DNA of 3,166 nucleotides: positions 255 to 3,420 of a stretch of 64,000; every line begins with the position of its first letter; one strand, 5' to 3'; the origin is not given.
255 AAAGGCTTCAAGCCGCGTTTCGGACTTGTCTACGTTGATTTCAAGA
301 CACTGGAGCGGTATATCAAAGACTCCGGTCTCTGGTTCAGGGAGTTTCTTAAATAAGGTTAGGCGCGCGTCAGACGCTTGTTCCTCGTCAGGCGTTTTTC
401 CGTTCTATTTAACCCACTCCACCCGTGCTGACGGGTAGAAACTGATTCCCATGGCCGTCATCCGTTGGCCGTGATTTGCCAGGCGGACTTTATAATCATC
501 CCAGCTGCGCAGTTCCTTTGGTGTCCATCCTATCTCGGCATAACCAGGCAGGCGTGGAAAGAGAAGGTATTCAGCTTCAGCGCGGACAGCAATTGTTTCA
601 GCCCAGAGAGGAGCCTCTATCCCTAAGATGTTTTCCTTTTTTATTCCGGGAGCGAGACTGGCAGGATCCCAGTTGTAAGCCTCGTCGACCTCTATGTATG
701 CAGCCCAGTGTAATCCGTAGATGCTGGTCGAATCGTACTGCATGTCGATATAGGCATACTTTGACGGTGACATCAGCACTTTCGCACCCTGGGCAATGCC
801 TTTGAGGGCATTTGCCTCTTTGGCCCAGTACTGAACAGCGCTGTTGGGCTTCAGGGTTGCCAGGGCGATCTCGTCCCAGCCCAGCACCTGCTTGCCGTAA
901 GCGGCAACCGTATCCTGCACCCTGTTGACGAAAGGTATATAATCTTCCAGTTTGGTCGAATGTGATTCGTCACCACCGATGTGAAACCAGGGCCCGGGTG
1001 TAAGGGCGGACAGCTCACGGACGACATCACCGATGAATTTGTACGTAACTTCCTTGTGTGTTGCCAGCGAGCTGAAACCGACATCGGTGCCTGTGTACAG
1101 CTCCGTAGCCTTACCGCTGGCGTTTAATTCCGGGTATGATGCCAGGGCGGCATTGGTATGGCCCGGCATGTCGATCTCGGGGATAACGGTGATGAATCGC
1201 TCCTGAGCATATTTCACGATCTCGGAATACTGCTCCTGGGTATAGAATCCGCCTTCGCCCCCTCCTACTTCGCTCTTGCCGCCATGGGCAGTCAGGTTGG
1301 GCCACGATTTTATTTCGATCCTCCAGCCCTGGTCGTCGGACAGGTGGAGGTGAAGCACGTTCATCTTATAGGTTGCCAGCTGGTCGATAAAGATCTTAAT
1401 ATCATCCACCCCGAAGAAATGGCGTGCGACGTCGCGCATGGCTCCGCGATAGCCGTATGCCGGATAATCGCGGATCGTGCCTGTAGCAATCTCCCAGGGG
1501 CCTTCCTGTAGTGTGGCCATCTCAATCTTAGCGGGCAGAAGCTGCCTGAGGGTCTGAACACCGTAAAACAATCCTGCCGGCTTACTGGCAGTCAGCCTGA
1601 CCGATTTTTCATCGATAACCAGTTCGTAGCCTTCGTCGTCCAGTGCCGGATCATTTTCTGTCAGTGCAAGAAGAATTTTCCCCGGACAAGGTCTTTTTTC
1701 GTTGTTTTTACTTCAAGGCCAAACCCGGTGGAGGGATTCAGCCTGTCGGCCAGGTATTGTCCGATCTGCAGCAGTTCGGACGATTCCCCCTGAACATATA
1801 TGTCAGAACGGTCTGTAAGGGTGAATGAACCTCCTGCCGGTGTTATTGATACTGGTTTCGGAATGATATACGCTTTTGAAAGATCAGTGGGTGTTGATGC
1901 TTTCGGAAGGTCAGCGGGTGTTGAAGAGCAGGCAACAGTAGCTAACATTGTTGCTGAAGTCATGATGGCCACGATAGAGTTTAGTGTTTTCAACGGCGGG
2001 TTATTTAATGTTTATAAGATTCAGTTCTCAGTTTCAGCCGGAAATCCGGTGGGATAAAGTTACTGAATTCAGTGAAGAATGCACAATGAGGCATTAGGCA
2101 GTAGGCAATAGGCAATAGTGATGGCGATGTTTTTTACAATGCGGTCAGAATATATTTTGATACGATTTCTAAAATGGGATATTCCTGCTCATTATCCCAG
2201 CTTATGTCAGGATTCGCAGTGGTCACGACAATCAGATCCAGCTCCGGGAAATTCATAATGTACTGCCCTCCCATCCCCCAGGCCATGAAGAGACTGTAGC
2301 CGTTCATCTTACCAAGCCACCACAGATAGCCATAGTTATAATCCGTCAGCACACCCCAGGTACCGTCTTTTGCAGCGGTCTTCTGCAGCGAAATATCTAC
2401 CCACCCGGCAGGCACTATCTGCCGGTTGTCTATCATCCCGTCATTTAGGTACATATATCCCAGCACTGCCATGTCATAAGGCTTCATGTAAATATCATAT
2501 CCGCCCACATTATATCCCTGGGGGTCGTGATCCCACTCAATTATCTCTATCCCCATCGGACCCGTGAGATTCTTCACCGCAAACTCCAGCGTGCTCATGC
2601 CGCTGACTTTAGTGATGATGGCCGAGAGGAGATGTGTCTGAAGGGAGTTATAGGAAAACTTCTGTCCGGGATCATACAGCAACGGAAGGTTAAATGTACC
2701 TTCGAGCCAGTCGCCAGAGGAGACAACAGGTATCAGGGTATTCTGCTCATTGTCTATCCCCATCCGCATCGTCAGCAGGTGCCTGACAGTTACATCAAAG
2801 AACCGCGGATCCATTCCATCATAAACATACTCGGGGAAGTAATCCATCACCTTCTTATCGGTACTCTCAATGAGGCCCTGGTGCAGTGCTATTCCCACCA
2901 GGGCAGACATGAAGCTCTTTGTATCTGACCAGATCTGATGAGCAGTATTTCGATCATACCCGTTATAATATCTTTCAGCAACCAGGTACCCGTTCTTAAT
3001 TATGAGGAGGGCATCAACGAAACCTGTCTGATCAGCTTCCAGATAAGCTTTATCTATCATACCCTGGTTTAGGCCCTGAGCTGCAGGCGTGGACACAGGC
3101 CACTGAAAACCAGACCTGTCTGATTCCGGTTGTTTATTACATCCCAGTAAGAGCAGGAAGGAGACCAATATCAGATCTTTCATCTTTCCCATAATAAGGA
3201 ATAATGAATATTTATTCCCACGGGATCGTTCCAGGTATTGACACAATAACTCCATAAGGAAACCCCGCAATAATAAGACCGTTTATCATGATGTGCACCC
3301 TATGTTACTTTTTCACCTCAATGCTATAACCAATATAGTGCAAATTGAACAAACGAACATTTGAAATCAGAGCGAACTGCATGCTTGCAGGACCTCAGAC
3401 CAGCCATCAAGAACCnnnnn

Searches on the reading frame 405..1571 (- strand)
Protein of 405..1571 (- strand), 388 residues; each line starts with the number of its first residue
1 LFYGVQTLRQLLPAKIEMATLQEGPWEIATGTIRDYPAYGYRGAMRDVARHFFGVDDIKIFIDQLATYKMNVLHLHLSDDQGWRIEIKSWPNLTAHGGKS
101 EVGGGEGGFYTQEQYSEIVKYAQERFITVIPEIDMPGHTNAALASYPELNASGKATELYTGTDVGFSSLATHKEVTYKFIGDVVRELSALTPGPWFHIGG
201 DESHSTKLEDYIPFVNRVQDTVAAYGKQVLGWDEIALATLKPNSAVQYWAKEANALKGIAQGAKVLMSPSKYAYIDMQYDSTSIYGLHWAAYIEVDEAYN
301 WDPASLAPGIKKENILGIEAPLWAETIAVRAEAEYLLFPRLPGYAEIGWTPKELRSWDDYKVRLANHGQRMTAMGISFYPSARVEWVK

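Call 3: search_protein_families(library=pfam, proteins=[window:405-1571:-], max_evalue=0.01)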
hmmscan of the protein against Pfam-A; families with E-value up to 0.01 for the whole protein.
window:405-1571:- (388 aa): 2 families
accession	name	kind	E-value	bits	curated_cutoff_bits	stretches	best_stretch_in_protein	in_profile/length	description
PF00728.28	Glyco_hydro_20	-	1.3e-89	301.4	22.3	1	39-351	1-347/348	Glycosyl hydrolase family 20, catalytic domain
PF02838.20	Glyco_hydro_20b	-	0.0002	22.6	26.1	1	1-36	97-124/124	Glycosyl hydrolase family 20, domain 2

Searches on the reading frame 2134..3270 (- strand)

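Call 3: search_protein_families(library=pfam, proteins=[window:2134-3270:-], max_evalue=0.01)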
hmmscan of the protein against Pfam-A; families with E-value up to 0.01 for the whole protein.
window:2134-3270:- (378 aa): 1 family
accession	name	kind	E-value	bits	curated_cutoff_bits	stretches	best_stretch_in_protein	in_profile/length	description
PF00144.29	Beta-lactamase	-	1.2e-30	107.3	27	1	87-354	18-310/329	Beta-lactamase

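Call 4: search_protein_families(library=ncbifam, proteins=[window:2134-3270:-], max_evalue=0.01)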
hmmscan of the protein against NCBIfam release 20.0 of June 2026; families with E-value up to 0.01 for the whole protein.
window:2134-3270:- (378 aa): 3 families
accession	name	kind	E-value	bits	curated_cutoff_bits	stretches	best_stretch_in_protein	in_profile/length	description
NF045925.1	3-sucCA_synth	equivalog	6.2e-50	170.1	800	1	58-352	28-310/498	3-succinylated cholic acid synthase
NF038269.1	lipase_LipE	equivalog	0.00048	19.3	750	1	108-241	85-217/407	lipase LipE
NF002968.0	PRK03642.1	equivalog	0.0045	15.9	385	0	192-242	188-238/432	penicillin binding protein PBP4B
